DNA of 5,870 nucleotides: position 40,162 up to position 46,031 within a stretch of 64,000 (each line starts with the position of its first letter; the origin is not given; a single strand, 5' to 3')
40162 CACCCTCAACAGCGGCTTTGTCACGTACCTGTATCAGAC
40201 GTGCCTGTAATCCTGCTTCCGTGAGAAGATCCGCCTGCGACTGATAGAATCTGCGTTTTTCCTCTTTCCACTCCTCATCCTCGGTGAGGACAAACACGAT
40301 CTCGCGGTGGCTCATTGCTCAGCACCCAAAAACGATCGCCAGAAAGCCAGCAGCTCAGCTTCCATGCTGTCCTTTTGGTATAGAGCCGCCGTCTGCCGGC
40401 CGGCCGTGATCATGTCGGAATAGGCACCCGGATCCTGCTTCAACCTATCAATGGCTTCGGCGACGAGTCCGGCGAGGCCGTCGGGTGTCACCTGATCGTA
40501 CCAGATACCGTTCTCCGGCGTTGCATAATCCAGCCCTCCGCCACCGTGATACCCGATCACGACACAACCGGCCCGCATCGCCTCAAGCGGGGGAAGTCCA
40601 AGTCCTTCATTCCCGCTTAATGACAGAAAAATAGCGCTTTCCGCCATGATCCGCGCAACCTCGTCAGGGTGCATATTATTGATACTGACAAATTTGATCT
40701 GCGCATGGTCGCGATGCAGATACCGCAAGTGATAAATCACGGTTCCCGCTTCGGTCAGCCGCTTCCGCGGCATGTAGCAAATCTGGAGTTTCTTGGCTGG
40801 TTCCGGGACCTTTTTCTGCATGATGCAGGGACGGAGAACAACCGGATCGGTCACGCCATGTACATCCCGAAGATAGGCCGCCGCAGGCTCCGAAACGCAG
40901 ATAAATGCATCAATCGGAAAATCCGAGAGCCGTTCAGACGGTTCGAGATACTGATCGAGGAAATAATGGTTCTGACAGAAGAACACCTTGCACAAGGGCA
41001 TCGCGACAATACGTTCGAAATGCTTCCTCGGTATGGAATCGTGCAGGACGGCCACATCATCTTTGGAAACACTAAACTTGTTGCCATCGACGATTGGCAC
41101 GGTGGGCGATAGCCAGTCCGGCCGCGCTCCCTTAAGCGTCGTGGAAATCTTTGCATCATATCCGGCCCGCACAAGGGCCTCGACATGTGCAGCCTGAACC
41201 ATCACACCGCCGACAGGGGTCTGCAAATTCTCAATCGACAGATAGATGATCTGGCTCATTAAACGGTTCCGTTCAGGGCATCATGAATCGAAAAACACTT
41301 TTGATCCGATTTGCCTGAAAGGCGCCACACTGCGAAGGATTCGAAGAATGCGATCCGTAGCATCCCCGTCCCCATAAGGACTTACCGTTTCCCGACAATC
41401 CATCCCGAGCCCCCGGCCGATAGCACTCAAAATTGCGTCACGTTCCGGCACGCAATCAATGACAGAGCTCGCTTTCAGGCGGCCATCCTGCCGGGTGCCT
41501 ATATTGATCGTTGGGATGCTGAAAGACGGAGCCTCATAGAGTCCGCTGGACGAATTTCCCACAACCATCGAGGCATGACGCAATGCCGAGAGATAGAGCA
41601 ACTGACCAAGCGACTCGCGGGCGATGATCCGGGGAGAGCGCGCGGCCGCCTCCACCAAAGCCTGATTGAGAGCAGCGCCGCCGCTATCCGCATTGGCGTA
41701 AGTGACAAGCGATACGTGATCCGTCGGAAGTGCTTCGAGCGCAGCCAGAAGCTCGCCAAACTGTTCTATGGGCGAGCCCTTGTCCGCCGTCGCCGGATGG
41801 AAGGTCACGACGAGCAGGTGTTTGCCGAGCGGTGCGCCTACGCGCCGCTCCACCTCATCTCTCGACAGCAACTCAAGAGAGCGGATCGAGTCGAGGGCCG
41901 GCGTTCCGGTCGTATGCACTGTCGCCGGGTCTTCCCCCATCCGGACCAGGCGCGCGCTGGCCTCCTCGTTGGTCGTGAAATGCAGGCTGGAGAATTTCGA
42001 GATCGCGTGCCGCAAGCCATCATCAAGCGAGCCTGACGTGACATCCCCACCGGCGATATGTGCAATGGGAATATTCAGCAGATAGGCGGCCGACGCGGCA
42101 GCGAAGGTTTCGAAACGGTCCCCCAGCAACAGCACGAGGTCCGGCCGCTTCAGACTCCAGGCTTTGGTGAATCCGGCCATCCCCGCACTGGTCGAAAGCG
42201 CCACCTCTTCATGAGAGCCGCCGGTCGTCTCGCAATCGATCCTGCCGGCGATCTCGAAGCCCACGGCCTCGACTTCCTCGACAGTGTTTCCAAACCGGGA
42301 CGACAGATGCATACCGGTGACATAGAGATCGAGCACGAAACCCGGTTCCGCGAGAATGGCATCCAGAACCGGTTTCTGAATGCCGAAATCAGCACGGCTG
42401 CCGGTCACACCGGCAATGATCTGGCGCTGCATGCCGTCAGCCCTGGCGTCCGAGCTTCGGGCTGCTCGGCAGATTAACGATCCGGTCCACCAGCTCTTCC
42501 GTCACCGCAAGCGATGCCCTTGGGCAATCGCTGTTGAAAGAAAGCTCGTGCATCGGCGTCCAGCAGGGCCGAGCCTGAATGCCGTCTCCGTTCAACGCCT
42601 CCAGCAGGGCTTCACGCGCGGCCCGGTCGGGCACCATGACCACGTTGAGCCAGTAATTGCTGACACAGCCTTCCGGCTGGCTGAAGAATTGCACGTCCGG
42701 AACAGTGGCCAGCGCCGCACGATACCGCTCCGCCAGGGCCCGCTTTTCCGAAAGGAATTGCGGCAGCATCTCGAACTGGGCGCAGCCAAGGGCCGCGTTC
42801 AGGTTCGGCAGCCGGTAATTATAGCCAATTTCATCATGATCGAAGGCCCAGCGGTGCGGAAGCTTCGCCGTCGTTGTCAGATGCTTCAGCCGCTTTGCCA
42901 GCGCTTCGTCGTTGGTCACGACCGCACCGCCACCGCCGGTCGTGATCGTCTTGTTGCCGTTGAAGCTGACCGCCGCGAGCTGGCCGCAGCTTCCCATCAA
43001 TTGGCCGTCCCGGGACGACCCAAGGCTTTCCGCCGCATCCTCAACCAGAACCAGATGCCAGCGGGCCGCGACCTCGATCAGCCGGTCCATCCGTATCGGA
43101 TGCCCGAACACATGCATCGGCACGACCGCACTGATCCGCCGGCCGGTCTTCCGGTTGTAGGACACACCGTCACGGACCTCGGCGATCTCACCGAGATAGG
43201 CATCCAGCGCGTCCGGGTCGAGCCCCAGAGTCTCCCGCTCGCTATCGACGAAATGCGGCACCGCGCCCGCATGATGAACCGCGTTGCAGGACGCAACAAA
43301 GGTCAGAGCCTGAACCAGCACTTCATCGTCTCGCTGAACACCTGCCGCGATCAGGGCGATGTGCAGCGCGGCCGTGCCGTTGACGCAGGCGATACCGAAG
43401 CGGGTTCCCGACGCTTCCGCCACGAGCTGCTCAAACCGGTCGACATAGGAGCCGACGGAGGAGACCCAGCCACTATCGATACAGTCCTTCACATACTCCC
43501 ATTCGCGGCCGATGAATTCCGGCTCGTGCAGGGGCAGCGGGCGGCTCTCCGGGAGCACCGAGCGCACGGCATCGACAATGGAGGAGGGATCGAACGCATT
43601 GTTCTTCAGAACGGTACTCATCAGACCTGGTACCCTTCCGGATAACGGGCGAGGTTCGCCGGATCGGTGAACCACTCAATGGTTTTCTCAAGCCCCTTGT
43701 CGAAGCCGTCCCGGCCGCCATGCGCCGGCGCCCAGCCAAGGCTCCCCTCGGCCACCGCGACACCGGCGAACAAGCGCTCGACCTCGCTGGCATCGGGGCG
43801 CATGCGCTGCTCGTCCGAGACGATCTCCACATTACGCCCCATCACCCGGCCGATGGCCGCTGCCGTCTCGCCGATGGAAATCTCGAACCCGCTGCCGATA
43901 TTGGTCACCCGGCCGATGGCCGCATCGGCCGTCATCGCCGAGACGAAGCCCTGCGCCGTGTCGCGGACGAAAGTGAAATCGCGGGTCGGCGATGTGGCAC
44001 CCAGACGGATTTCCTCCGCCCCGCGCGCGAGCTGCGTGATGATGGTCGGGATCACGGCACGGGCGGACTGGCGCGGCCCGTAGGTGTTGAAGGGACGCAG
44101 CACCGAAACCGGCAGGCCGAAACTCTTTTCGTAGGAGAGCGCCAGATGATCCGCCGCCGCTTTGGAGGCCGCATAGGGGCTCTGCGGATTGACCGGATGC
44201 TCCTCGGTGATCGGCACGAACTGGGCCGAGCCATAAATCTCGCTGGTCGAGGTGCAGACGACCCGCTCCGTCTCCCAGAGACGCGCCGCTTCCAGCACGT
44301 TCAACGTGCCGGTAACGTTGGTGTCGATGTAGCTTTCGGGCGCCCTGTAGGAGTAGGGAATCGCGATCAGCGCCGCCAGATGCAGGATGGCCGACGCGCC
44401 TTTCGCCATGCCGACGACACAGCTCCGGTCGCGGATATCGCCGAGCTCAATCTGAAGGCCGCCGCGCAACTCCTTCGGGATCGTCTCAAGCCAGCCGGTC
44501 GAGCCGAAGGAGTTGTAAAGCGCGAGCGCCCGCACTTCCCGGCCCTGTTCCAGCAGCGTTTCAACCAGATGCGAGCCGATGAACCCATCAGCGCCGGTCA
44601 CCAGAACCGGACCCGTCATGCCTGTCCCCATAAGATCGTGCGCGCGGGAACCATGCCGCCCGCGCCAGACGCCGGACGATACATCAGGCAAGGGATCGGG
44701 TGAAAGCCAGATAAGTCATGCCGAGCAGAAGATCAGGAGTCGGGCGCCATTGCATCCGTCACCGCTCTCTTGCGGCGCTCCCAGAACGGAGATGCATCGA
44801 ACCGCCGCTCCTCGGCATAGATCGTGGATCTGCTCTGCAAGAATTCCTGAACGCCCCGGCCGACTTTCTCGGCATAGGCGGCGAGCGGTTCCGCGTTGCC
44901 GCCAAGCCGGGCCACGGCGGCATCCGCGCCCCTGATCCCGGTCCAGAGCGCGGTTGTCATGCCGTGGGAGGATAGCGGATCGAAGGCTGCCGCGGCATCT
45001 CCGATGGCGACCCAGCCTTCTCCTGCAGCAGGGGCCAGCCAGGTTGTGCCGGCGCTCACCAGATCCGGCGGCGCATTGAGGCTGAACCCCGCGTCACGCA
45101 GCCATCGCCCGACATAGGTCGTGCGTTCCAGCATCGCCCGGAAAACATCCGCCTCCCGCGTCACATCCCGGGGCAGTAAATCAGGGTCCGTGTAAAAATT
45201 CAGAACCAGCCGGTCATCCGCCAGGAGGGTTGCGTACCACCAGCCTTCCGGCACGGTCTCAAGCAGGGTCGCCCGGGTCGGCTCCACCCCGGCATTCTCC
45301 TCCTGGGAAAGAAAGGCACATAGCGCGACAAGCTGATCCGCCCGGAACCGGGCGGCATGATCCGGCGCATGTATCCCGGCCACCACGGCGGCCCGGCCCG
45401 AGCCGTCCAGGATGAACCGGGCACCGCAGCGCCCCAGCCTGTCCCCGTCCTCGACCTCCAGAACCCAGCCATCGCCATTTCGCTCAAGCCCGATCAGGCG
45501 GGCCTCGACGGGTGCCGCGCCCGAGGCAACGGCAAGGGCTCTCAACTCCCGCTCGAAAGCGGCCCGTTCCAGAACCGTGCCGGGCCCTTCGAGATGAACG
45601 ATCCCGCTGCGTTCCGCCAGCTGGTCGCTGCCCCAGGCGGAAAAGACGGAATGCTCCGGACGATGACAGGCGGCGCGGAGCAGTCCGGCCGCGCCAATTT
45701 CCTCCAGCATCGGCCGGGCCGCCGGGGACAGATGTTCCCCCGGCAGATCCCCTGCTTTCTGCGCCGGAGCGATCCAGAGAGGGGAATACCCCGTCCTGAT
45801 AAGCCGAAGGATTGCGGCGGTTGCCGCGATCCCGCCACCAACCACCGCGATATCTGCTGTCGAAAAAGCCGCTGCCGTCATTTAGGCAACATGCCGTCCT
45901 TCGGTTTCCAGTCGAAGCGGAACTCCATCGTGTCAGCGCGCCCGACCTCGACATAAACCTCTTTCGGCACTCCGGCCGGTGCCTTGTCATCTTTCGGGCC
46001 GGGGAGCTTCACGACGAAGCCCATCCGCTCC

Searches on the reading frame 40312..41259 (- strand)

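Call 16: search_protein_families(library=pfam, proteins=[window:40312-41259:-], max_evalue=0.001)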
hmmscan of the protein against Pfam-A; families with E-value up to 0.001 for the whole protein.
window:40312-41259:- (315 aa): 2 families
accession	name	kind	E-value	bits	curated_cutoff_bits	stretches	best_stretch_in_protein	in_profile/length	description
PF00534.26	Glycos_transf_1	-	1.8e-11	44.3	26.4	1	193-289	78-171/172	Glycosyl transferases group 1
PF13692.12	Glyco_trans_1_4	-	9.7e-07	29.6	27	1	193-269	63-139/142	Glycosyl transferases group 1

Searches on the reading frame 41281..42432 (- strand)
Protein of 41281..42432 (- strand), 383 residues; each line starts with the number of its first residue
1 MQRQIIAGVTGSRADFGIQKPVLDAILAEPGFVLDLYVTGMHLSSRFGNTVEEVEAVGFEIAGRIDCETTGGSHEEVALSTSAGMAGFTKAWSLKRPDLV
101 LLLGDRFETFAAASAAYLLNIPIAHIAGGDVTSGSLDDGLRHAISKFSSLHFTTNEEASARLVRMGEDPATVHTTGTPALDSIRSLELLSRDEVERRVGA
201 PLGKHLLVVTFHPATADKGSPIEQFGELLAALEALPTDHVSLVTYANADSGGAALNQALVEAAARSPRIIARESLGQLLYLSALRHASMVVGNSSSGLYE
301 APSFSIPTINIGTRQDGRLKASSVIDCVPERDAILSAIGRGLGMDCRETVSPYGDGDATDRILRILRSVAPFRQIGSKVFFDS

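Call 16: search_protein_families(library=pfam, proteins=[window:41281-42432:-], max_evalue=0.001)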
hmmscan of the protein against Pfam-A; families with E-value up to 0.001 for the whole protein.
window:41281-42432:- (383 aa): 1 family
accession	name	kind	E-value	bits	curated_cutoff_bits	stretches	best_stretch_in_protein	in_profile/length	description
PF02350.25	Epimerase_2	-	9.2e-81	271.8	30.6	1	26-367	3-347/347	UDP-N-acetylglucosamine 2-epimerase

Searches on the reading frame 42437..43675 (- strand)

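Call 16: search_protein_families(library=pfam, proteins=[window:42437-43675:-], max_evalue=0.001)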
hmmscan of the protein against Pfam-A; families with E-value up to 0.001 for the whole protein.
window:42437-43675:- (412 aa): 1 family
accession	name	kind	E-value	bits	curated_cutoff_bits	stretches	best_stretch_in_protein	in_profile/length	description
PF01041.23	DegT_DnrJ_EryC1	-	2e-86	290.9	19.8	1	58-409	7-348/360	DegT/DnrJ/EryC1/StrS aminotransferase family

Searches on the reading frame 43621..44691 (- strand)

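Call 16: search_protein_families(library=pfam, proteins=[window:43621-44691:-], max_evalue=0.001)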
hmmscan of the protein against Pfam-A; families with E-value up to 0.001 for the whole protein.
window:43621-44691:- (356 aa): 8 families
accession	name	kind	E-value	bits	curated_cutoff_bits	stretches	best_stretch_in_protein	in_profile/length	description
PF16363.11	GDP_Man_Dehyd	-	3.6e-69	234.2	27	1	30-327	1-326/332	GDP-mannose 4,6 dehydratase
PF01370.27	Epimerase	-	1.3e-57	195.5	20.9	1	29-266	1-240/240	NAD dependent epimerase/dehydratase family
PF01073.25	3Beta_HSD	-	1e-23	84.2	22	1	30-253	1-229/280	3-beta hydroxysteroid dehydrogenase/isomerase family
PF02719.21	Polysacc_synt_2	-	1.9e-20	73.6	20.2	1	29-289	1-252/293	Polysaccharide biosynthesis protein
PF07993.18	NAD_binding_4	-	7.3e-16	58.5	20.1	1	96-205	86-209/258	Male sterility protein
PF04321.23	RmlD_sub_bind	-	6.8e-09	35.6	27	1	29-205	3-153/287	RmlD substrate binding domain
PF13460.12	NAD_binding_10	-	3e-07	30.9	27.2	1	33-200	1-143/184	NAD(P)H-binding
PF00106.31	adh_short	-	2.3e-05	24.4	26.6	0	29-187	3-163/195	short chain dehydrogenase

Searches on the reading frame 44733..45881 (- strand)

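Call 16: search_protein_families(library=pfam, proteins=[window:44733-45881:-], max_evalue=0.001)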
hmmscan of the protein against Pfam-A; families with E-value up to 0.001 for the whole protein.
window:44733-45881:- (382 aa): 1 family
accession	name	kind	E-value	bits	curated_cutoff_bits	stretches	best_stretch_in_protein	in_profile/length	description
PF04820.20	Trp_halogenase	-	7e-06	25.6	21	0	104-217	155-266/458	Tryptophan halogenase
